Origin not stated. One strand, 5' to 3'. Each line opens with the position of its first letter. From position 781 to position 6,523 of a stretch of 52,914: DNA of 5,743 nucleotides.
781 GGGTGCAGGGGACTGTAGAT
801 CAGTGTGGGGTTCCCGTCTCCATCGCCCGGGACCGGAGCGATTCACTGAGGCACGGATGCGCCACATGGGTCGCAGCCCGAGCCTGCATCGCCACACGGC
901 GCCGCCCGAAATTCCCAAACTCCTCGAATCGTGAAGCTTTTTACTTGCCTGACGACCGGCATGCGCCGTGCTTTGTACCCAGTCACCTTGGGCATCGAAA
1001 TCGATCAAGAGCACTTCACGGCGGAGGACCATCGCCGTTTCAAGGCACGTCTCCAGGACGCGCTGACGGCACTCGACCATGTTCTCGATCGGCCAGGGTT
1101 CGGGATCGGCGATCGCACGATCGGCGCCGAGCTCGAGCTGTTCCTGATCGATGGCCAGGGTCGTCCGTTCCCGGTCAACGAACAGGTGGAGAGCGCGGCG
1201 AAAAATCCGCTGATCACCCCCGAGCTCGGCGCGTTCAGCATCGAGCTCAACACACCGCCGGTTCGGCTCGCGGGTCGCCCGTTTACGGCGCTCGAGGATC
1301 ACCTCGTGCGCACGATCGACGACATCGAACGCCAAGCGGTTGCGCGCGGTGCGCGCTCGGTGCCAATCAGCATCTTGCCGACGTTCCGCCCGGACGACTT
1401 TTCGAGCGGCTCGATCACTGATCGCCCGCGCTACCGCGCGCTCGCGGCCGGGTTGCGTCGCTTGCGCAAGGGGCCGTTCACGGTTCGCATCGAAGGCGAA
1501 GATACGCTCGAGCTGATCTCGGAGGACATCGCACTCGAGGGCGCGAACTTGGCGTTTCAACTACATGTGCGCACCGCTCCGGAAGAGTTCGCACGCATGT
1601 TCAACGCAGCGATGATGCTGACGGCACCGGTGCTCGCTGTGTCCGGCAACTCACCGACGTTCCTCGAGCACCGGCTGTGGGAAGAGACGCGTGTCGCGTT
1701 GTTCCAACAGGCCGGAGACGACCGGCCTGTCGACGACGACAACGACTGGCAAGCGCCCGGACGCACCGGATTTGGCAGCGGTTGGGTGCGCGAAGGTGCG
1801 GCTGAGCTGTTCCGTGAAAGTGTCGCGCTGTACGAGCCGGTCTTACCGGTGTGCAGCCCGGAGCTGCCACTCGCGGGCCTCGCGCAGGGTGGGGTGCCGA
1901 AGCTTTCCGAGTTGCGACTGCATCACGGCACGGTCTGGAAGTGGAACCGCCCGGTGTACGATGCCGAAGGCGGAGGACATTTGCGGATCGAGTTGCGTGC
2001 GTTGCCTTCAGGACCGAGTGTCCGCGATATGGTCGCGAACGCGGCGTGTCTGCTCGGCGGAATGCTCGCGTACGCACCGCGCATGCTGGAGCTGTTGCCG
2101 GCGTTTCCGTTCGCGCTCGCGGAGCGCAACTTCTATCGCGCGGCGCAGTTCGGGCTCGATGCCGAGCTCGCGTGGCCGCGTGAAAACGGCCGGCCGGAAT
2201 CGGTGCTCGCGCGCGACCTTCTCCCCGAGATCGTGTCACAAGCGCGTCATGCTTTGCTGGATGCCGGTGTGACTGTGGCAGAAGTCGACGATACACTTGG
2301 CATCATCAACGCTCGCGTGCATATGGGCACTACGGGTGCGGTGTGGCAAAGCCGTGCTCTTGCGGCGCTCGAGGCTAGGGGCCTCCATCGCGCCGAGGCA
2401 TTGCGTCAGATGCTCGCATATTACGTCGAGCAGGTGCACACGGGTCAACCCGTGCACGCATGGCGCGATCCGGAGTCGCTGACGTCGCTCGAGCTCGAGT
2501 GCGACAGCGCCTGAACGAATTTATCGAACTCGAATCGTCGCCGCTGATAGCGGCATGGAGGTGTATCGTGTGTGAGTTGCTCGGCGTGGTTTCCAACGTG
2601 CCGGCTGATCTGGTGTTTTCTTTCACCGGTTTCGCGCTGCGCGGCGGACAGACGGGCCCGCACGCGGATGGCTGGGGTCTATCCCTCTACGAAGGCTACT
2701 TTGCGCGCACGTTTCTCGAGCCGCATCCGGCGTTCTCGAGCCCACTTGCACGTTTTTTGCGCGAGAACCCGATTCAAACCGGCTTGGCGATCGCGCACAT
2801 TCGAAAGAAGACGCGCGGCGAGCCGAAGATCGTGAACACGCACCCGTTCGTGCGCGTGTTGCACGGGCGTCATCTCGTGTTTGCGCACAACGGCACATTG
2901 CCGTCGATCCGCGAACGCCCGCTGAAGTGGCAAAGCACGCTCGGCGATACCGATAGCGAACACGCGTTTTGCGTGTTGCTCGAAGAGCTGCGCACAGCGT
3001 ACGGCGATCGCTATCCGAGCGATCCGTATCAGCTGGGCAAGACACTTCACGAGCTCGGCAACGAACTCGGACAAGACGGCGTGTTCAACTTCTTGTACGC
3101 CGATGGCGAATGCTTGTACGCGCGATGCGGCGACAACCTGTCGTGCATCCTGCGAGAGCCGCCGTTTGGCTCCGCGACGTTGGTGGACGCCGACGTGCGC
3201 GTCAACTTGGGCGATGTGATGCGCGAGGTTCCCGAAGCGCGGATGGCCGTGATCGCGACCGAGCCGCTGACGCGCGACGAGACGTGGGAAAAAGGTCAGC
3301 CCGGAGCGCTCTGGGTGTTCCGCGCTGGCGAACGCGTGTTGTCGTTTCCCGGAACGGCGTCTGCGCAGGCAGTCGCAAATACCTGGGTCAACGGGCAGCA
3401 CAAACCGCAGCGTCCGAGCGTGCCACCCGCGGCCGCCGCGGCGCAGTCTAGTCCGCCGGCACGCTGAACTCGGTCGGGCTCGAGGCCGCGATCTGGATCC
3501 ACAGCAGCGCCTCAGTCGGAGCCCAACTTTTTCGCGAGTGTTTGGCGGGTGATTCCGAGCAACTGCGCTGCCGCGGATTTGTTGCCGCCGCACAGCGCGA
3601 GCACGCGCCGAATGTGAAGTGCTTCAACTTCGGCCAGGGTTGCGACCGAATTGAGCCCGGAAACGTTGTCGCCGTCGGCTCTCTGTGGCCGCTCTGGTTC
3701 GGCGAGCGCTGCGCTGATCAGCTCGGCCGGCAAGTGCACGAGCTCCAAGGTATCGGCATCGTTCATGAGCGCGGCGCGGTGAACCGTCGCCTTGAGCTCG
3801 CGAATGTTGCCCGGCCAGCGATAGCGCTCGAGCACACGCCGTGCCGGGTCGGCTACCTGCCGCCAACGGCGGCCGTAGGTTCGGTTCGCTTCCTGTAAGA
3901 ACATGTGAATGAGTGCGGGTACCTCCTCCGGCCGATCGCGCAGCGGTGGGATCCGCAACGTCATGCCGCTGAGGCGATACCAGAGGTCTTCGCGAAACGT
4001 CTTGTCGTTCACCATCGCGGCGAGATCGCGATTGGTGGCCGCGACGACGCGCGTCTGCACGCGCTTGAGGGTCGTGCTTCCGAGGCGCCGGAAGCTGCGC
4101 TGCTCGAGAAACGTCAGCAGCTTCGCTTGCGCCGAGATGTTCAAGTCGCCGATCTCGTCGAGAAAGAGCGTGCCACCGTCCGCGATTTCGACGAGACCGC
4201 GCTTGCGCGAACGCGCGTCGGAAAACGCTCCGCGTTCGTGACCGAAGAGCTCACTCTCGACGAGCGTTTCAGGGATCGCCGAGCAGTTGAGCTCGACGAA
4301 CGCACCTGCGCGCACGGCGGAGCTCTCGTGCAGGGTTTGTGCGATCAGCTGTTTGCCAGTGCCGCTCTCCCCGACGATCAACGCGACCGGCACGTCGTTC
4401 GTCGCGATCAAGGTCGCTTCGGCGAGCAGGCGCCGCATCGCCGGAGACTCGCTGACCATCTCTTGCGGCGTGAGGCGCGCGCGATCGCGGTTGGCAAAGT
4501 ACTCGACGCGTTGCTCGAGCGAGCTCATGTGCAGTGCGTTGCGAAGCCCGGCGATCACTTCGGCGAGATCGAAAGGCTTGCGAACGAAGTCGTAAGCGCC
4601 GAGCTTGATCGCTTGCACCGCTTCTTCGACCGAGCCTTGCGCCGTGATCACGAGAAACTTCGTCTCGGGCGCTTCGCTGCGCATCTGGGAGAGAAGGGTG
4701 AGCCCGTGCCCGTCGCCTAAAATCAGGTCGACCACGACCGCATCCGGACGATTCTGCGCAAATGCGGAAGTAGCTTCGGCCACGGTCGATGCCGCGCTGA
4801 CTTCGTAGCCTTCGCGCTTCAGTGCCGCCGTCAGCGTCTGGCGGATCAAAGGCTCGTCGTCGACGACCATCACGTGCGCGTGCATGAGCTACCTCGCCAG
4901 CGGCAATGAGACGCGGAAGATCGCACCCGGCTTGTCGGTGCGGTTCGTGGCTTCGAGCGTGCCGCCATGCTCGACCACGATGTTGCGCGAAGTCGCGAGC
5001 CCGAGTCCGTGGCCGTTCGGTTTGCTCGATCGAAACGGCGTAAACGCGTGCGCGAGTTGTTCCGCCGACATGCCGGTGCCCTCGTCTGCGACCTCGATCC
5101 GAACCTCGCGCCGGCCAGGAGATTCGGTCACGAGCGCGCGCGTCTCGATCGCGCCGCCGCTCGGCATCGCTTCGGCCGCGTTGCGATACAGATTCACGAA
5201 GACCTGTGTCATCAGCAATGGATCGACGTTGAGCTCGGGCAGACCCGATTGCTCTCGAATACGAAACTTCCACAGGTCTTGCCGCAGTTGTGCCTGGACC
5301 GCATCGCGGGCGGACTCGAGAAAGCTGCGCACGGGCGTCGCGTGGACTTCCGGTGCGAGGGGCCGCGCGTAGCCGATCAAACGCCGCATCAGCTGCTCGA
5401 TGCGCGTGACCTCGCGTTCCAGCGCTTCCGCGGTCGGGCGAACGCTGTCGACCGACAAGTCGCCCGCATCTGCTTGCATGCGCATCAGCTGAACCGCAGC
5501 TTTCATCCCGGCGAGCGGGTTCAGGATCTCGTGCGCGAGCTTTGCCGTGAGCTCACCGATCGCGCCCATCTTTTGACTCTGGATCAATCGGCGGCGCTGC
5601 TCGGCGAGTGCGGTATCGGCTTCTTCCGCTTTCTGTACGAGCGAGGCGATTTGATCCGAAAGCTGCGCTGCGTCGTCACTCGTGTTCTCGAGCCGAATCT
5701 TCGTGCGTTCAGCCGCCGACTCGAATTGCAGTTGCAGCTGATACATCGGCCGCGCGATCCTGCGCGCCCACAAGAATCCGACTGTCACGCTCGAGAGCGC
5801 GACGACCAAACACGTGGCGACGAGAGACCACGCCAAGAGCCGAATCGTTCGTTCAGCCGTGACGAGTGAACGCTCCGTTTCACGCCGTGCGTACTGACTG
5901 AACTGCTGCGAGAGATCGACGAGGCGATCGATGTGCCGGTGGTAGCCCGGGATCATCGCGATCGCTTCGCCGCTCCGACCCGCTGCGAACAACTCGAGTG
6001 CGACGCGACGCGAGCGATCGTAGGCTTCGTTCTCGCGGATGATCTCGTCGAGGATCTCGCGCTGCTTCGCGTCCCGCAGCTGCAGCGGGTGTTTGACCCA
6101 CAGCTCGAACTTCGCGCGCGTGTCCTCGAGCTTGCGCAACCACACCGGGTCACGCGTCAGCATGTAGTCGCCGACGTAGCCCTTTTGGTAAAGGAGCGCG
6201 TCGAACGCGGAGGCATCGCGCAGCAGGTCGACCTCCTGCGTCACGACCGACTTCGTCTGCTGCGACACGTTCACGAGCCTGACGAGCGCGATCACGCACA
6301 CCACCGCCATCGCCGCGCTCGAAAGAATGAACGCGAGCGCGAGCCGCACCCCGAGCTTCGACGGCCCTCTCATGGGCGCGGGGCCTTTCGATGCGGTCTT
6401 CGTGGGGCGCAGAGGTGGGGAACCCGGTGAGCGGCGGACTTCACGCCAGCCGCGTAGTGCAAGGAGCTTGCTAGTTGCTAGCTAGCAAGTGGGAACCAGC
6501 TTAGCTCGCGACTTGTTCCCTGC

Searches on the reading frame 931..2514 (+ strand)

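Call 54: search_protein_families(library=pfam, proteins=[window:931-2514:+], max_evalue=0.001)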
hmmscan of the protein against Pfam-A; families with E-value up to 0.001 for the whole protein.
window:931-2514:+ (527 aa): 1 family
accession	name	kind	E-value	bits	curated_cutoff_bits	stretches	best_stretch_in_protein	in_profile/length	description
PF04107.18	GCS2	-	0.00065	19.6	21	0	208-275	127-195/291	Glutamate-cysteine ligase family 2(GCS2)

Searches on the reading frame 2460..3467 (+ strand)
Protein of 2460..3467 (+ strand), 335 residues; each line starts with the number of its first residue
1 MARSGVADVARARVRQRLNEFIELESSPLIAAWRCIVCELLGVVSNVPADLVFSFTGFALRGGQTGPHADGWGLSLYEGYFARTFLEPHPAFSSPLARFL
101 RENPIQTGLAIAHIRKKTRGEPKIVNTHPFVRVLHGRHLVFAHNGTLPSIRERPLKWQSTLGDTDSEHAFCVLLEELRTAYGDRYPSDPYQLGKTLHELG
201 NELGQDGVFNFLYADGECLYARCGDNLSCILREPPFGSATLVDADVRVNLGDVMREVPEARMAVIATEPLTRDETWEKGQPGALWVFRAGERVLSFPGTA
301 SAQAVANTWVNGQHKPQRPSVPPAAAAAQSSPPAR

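Call 54: search_protein_families(library=pfam, proteins=[window:2460-3467:+], max_evalue=0.001)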
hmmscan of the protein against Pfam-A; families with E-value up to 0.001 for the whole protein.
window:2460-3467:+ (335 aa): 1 family
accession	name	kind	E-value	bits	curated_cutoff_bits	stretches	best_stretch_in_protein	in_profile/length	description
PF13230.11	GATase_4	-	2.6e-95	318.9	23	1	38-300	2-261/272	Glutamine amidotransferases class-II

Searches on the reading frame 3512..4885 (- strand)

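Call 8: search_protein_families(library=pfam, proteins=[window:3512-4885:-], max_evalue=0.001)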
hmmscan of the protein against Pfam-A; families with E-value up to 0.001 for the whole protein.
window:3512-4885:- (457 aa): 10 families
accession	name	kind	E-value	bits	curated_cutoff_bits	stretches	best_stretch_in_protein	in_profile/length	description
PF00158.32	Sigma54_activat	-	2.2e-62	210.1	20.2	1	144-310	2-167/168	Sigma-54 interaction domain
PF00072.30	Response_reg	-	2.7e-27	95.6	30.2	1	5-112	1-108/111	Response regulator receiver domain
PF25601.1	AAA_lid_14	-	2.4e-22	79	27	1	316-396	1-81/87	AAA+ ATPase lid domain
PF14532.12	Sigma54_activ_2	-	3.6e-20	73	25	1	145-315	2-138/138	Sigma-54 interaction domain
PF02954.25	HTH_8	-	8.2e-12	45.1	22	1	416-454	1-39/42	Bacterial regulatory protein, Fis family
PF07728.20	AAA_5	-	1.5e-08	35.1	22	1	169-286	3-123/139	AAA domain (dynein-related subfamily)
PF00004.35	AAA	-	1.8e-05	25.6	21.2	1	169-286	2-110/131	ATPase family associated with various cellular activities (AAA)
PF20161.5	VpsR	-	5.6e-05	23.3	23.7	1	16-107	21-113/121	VpsR domain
PF01078.27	Mg_chelatase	-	0.0007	19.5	20.3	0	226-291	96-163/207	Magnesium chelatase, subunit ChlI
PF13191.12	AAA_16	-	0.00097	20.1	32.6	0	153-220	12-85/167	AAA ATPase domain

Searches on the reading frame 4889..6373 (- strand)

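Call 8: search_protein_families(library=pfam, proteins=[window:4889-6373:-], max_evalue=0.001)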
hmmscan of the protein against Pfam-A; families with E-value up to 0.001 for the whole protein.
window:4889-6373:- (494 aa): 3 families
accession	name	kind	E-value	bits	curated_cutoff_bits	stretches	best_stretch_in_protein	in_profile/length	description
PF02518.31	HATPase_c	-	1.2e-19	71.2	26.4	1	384-493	2-110/111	Histidine kinase-, DNA gyrase B-, and HSP90-like ATPase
PF00512.31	HisKA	-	2e-09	37.8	26.9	1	273-337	3-62/66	His Kinase A (phospho-acceptor) domain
PF12729.13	4HB_MCP_1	-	2.2e-07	31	27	1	6-142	3-145/181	Four helix bundle sensory module for signal transduction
